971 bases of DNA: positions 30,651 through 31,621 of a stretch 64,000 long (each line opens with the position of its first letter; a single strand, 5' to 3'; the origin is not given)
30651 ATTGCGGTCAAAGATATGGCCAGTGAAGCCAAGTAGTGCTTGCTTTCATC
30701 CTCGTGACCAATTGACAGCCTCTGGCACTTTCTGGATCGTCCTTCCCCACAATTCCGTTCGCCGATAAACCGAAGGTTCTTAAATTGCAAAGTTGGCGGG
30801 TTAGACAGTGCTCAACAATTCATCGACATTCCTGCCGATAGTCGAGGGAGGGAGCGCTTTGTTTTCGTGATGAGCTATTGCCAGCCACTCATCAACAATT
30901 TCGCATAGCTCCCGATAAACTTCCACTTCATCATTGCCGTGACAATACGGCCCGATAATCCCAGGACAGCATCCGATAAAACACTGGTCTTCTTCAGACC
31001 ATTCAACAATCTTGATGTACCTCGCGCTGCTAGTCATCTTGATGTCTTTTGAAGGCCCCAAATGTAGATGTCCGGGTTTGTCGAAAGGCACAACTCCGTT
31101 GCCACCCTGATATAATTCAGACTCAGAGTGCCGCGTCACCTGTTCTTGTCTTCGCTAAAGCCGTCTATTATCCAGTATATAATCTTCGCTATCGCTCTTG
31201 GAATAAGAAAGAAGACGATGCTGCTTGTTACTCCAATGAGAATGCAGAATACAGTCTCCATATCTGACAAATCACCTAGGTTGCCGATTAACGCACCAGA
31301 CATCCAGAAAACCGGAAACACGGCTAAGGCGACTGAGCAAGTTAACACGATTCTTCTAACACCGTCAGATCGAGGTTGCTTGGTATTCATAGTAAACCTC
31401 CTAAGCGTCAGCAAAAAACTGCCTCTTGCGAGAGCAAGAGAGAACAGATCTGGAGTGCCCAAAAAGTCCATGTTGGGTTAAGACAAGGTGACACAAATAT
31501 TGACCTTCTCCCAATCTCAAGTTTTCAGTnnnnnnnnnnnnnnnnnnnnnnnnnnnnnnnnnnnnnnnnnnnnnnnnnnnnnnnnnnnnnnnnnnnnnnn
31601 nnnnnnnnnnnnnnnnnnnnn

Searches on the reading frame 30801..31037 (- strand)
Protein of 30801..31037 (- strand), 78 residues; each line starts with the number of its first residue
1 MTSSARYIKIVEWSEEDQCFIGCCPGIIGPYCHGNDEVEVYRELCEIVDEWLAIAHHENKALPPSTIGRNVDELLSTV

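Call 20: find_homologous_proteins(query=window:30804-31037:-, max_evalue=0.001)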
Query seq(78 aa) (78 aa): 519 proteins with E <= 0.001 among 524 candidates; the best 120 are listed.
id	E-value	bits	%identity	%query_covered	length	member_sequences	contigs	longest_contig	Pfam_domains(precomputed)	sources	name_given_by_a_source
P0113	6.4e-45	168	95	100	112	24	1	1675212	-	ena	-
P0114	5.9e-42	159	87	100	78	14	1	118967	-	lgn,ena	-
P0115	1.7e-40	154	85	100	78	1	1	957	-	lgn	-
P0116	1.7e-39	151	82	100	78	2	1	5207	-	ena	-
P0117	4.1e-39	150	84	99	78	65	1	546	-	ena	-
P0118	4.3e-39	150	83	99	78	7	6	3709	-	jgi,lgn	jgi:predicted RNase H-like HicB family nuclease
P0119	5.1e-39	149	85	100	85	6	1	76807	-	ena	-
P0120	4.8e-38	146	83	99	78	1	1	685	-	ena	-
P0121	5.6e-38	146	79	100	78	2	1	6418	-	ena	-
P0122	8.3e-38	146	82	100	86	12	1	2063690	-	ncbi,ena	-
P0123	2.1e-37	144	82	100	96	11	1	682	-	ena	-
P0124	1.4e-36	142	77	100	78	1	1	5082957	-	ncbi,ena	-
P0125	1.5e-36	142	82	99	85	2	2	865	-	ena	-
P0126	3.5e-36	140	81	100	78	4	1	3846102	-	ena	-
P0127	1.1e-35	139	77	100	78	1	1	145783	-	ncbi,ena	-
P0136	9.6e-34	133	74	100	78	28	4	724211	-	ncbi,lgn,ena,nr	ncbi:MAG: hypothetical protein F4X08_01670 [Gemmatimonadetes bacterium]|nr:hypothetical protein [Gem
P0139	1.5e-33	132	73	100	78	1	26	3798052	-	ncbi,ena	-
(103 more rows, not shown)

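Call 21: find_encoding_contigs(protein=P0136, flank=2500, max_places=4)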
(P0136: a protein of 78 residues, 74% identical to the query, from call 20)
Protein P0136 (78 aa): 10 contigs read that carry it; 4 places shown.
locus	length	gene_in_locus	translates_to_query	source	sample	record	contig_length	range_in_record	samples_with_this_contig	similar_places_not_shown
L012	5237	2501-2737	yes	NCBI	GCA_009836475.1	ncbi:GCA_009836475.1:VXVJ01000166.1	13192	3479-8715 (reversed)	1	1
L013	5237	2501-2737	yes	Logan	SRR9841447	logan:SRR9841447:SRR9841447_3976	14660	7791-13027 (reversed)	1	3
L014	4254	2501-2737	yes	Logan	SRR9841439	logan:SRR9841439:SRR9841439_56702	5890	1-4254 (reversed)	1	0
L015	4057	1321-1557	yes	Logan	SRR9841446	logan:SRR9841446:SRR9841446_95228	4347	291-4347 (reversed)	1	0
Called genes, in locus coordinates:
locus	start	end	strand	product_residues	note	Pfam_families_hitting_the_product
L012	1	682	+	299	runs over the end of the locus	PF00528:BPD_transp_1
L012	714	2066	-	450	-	PF00890:FAD_binding_2, PF01266:DAO, PF07992:Pyr_redox_2 (faint)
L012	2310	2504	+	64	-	PF07927:HicA_toxin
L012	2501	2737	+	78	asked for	-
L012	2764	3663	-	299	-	PF24827:AstE_AspA_cat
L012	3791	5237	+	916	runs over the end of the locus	PF19501:PcRGLX_1st, PF21345:PcRGLX_2nd (weak), PF21346:PcRGLX_3rd, PF07944:Beta-AFase-like_GH127_cat (faint)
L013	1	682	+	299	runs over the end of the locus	PF00528:BPD_transp_1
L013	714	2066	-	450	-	PF00890:FAD_binding_2, PF01266:DAO, PF07992:Pyr_redox_2 (faint)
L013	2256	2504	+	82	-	PF07927:HicA_toxin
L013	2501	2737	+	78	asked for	-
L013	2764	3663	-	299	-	PF24827:AstE_AspA_cat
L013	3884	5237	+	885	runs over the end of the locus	PF19501:PcRGLX_1st (faint), PF21345:PcRGLX_2nd (weak), PF21346:PcRGLX_3rd, PF07944:Beta-AFase-like_GH127_cat (faint)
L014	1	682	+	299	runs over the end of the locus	PF00528:BPD_transp_1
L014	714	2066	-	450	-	PF00890:FAD_binding_2, PF01266:DAO, PF07992:Pyr_redox_2 (faint)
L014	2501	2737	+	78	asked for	-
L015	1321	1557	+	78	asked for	-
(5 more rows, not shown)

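Call 22: find_encoding_contigs(protein=P0139, flank=2500, max_places=6)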
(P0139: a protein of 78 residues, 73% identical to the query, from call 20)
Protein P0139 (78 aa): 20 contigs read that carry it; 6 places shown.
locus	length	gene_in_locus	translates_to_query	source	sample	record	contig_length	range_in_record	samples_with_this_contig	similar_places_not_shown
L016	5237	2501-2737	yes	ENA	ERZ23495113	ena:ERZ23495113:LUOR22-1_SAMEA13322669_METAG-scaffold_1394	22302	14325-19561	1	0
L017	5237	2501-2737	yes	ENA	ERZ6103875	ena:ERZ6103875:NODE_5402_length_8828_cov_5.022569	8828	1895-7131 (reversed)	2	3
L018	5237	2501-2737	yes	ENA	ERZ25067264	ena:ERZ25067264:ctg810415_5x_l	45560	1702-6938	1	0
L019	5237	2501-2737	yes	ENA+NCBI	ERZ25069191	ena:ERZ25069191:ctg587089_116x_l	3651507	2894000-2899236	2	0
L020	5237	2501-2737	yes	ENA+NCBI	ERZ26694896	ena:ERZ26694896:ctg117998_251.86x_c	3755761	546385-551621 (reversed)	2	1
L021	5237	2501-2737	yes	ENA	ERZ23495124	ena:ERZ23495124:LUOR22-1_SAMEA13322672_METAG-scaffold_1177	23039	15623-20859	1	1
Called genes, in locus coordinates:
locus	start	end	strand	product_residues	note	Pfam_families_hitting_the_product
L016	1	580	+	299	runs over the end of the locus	PF00528:BPD_transp_1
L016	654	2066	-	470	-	PF00890:FAD_binding_2, PF01266:DAO, PF01494:FAD_binding_3 (weak), PF12831:FAD_oxidored (weak)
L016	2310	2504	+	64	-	PF07927:HicA_toxin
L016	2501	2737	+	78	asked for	-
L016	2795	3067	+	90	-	-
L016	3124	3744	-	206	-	-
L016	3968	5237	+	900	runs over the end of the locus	PF19501:PcRGLX_1st, PF21345:PcRGLX_2nd (faint), PF21346:PcRGLX_3rd, PF07944:Beta-AFase-like_GH127_cat (weak)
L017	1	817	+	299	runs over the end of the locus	PF00528:BPD_transp_1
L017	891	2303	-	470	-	PF00890:FAD_binding_2, PF01266:DAO, PF01494:FAD_binding_3 (weak), PF12831:FAD_oxidored (weak)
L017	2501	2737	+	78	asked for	-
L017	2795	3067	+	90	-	-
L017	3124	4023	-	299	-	PF24827:AstE_AspA_cat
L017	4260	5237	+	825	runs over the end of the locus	PF19501:PcRGLX_1st, PF21345:PcRGLX_2nd (faint), PF21346:PcRGLX_3rd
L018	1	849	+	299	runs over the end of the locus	PF00528:BPD_transp_1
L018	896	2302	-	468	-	PF00890:FAD_binding_2, PF01266:DAO, PF01494:FAD_binding_3 (weak)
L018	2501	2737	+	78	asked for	-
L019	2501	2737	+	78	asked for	-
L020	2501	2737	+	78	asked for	-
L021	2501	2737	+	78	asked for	-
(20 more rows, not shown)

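Call 35: search_protein_families(library=pfam, max_evalue=0.1, proteins=[window:30804-31037:-])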
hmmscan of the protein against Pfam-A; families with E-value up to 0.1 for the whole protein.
seq(78 aa): 1 family
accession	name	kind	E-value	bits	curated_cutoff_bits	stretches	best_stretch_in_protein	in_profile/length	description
PF21748.3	UPF0150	-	9.3e-05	22.7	27.3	1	12-63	13-64/64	UPF0150-like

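Call 43: search_solved_structures(query=A4, max_evalue=1, show_alignments=2)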
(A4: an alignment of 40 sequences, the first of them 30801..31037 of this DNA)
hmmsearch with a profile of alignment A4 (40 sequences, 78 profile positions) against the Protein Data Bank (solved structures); distinct sequences matched with E-value up to 1: 5.
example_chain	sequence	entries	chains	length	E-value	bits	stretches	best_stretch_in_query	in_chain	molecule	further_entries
6y07_A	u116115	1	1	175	0.33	14.2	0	38-62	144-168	sohair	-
5j73_A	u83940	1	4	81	0.58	13.4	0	38-62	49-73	protein design 2L4HC2_9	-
1nn7_A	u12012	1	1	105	0.67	13.2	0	15-34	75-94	potassium channel Kv4.2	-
7e87_A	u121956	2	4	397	0.99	12.6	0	15-69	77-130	Potassium voltage-gated channel subfamily D member 2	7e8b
7e87_B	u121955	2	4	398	0.99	12.6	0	15-69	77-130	Potassium voltage-gated channel subfamily D member 2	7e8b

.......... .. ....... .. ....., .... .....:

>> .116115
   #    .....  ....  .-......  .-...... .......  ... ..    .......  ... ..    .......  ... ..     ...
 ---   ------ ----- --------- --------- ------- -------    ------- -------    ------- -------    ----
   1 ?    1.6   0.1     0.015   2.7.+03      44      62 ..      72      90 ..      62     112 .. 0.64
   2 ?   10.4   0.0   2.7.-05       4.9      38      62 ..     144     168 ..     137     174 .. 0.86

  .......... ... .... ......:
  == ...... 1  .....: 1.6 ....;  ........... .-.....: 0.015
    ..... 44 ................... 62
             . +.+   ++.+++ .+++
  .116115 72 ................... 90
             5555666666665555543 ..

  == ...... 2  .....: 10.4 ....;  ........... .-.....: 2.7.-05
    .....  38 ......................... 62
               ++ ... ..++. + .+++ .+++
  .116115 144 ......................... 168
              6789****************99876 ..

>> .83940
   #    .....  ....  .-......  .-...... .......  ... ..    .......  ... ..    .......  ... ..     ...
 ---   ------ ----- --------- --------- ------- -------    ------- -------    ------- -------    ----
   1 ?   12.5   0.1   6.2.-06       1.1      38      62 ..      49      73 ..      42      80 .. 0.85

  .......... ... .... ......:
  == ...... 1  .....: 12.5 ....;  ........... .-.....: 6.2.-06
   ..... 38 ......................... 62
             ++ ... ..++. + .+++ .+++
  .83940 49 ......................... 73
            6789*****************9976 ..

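Call 67: search_protein_families(library=phrogs, max_evalue=0.01, proteins=[window:30801-31037:-])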
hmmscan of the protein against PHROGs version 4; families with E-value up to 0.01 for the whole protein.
window:30801-31037:- (78 aa): 0 families

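Call 68: predict_structure(alignment_id=A4)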
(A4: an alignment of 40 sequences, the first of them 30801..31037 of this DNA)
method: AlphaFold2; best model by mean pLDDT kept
length: 78 residues; sequences in the alignment: 40
mean_pLDDT: 84.9   pTM: 0.73
mean pLDDT of the five models: 84.9, 78.1, 72.4, 56.1, 52.9
residues with pLDDT >= 90: 34; 70-90: 36; 50-70: 7; < 50: 1
segments of 3 or more residues with pLDDT < 50: none
pLDDT, mean of each block of 10 residues (from residue 1): 80 94 82 93 92 89 80 65
secondary structure, 60 per line:
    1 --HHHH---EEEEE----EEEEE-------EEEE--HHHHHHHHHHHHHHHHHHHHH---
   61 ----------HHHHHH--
elements in order: H3-6 E10-14 E19-23 E31-34 H37-57 H71-76

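Call 70: fold_search(model_id=the predicted structure, library=pdb)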
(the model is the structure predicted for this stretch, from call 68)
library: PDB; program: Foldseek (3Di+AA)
matches with E <= 10: 197; with E <= 0.001: 0
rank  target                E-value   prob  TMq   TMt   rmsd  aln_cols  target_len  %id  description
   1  2dsy_B                4.3e-02  1.00  0.64  0.65   2.7        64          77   20  Crystal structure of TTHA0281 from thermus thermophilus HB8 (released 2007-03-27)
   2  2dsy_C                6.3e-02  1.00  0.63  0.65   2.7        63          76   21  Crystal structure of TTHA0281 from thermus thermophilus HB8 (released 2007-03-27)
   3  2dsy_D                6.3e-02  0.99  0.59  0.57   3.9        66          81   21  Crystal structure of TTHA0281 from thermus thermophilus HB8 (released 2007-03-27)
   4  2dsy_A                6.7e-02  0.99  0.59  0.58   5.2        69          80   22  Crystal structure of TTHA0281 from thermus thermophilus HB8 (released 2007-03-27)
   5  4p7d_A                3.9e-01  0.96  0.58  0.36   2.5        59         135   22  Antitoxin HicB3 crystal structure (released 2014-08-27)
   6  6u0i_B                4.5e-01  0.80  0.54  0.33   3.4        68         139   16  Putative Antitoxin HicB3 from Escherichia coli str. K-12 substr. DH10B (released 2019-08-28)
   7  6hpb_B                6.9e-01  0.72  0.52  0.32   2.8        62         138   14  Crystal structure of the E.coli HicAB toxin-antitoxin complex (released 2019-09-18)
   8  4p78_A                6.9e-01  0.66  0.54  0.50   3.6        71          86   18  HicA3 and HicB3 toxin-antitoxin complex (released 2014-08-27)
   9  6g1n_A                7.4e-01  0.92  0.67  0.42   2.7        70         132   13  Crystal structure of the Burkholderia Pseudomallei antitoxin HicB (released 2018-10-31)
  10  3kwr_B                7.4e-01  0.38  0.42  0.40   4.1        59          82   24  Crystal structure of Putative RNA-binding protein (NP_785364.1) from LACTOBACILLUS PLANTARUM at 1.45 A resolution (released 2009-12-22)
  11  9cq3_d                8.4e-01  0.18  0.32  0.14  10.2        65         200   17  The gap-filling complex with Pol mu engaged in the NHEJ pathway (released 2025-04-23)
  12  5yrz_C                8.9e-01  0.80  0.62  0.36   3.3        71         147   15  Toxin-Antitoxin complex from Streptococcus pneumoniae (released 2018-05-23)
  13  6g1c_V                8.9e-01  0.72  0.58  0.55   3.4        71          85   11  Crystal structure of the N-terminal domain of Burkholderia Pseudomallei antitoxin HicB (released 2018-10-31)
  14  1x49_MODEL_1_A        8.9e-01  0.20  0.37  0.32   8.4        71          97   14  Solution structure of the first DSRM domain in Interferon-induced, double-stranded RNA-activated protein kinas (released 2005-11-14)
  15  6g26_B                9.5e-01  0.66  0.58  0.38   3.1        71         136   13  The crystal structure of the Burkholderia pseudomallei HicAB complex (released 2018-10-31)
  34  4p7d_B                1.7e+00  0.21  0.46  0.30   4.1        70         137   14  Antitoxin HicB3 crystal structure (released 2014-08-27)
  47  4p7d_D                2.3e+00  0.44  0.59  0.38   3.2        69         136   19  Antitoxin HicB3 crystal structure (released 2014-08-27)
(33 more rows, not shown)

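Call 72: search_protein_families(library=ncbifam, max_evalue=0.05, proteins=[window:30801-31037:-])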
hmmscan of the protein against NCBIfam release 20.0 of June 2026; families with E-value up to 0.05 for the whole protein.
window:30801-31037:- (78 aa): 0 families

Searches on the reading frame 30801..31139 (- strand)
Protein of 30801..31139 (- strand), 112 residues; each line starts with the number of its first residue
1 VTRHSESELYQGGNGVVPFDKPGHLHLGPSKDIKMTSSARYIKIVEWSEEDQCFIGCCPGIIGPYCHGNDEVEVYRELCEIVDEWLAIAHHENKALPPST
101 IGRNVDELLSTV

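Call 3: search_protein_families(library=pfam, max_evalue=0.1, proteins=[window:30801-31139:-])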
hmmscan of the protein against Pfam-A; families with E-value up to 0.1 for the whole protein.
window:30801-31139:- (112 aa): 1 family
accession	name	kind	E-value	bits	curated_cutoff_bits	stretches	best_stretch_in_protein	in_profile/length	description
PF21748.3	UPF0150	-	0.00023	21.5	27.3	1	46-97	13-64/64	UPF0150-like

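Call 4: search_protein_families(library=ncbifam, max_evalue=0.1, proteins=[window:30801-31139:-])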
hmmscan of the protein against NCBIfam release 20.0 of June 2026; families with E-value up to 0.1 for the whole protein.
window:30801-31139:- (112 aa): 0 families

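Call 8: search_protein_families(library=padloc, max_evalue=0.1, proteins=[window:30801-31139:-])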
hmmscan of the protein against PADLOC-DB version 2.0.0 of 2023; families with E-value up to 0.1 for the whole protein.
window:30801-31139:- (112 aa): 0 families

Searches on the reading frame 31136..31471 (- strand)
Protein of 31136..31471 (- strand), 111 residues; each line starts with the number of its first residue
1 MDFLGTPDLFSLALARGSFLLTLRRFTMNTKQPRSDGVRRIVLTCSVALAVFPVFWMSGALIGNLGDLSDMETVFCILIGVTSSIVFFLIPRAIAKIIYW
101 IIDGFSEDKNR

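Call 3: search_protein_families(library=pfam, max_evalue=0.1, proteins=[window:31136-31471:-])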
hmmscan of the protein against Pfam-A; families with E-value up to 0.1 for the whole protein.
window:31136-31471:- (111 aa): 0 families

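Call 4: search_protein_families(library=ncbifam, max_evalue=0.1, proteins=[window:31136-31471:-])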
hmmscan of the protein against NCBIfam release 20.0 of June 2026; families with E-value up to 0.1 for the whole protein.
window:31136-31471:- (111 aa): 0 families

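Call 8: search_protein_families(library=padloc, max_evalue=0.1, proteins=[window:31136-31471:-])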
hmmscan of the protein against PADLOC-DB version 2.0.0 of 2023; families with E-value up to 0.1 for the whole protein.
window:31136-31471:- (111 aa): 0 families
